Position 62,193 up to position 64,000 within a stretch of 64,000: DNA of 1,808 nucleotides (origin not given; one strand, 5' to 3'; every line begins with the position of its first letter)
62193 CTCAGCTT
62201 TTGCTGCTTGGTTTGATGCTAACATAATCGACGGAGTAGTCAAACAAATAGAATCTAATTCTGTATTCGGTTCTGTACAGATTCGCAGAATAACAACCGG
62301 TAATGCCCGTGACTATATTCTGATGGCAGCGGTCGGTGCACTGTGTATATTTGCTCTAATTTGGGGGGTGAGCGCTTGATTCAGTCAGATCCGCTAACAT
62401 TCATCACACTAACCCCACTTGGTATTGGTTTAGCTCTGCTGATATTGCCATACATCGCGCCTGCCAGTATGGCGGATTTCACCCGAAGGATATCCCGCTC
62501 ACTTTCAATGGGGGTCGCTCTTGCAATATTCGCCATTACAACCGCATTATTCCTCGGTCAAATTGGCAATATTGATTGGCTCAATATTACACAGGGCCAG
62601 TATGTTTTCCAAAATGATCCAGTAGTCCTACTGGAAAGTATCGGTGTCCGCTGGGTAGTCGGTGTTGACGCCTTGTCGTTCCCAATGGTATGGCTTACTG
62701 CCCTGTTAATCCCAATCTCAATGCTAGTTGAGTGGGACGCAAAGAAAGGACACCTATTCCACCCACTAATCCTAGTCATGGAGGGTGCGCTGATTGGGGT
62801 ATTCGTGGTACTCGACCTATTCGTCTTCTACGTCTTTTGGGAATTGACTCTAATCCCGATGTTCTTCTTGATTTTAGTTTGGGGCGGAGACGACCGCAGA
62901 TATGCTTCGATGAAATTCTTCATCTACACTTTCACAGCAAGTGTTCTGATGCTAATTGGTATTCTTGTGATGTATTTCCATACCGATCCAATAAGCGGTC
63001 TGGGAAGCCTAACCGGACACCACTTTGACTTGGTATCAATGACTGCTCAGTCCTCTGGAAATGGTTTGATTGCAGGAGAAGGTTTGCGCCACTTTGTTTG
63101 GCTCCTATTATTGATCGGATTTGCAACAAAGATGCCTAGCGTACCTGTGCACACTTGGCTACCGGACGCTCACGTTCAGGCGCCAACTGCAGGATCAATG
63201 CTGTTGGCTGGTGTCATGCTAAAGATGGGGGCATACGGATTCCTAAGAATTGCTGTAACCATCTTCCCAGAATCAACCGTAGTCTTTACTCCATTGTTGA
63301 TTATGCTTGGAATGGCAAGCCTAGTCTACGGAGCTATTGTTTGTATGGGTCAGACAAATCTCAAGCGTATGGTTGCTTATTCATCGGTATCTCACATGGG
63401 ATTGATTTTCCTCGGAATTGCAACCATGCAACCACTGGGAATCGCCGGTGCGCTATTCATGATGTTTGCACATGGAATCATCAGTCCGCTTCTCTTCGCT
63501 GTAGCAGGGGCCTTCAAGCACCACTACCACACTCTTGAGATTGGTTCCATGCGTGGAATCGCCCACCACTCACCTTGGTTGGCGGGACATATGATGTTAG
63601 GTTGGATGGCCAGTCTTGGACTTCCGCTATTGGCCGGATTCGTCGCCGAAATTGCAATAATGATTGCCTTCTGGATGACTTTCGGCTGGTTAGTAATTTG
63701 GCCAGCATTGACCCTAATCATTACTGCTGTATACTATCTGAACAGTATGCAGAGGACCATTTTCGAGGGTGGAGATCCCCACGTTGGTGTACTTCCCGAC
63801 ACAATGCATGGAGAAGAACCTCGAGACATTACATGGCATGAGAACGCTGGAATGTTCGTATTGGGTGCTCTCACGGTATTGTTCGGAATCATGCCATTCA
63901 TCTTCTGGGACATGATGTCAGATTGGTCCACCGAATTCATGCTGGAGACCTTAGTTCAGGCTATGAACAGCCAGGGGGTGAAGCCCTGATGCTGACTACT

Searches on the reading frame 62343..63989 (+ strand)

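Call 72: search_protein_families(library=pfam, proteins=[window:62343-63989:+], max_evalue=0.00001)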
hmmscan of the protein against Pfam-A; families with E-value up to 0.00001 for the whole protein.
window:62343-63989:+ (548 aa): 1 family
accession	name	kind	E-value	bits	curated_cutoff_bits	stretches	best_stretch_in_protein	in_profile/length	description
PF00361.26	Proton_antipo_M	-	8.9e-68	229.1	21.5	1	158-453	3-284/294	NADH:quinone oxidoreductase/Mrp antiporter, TM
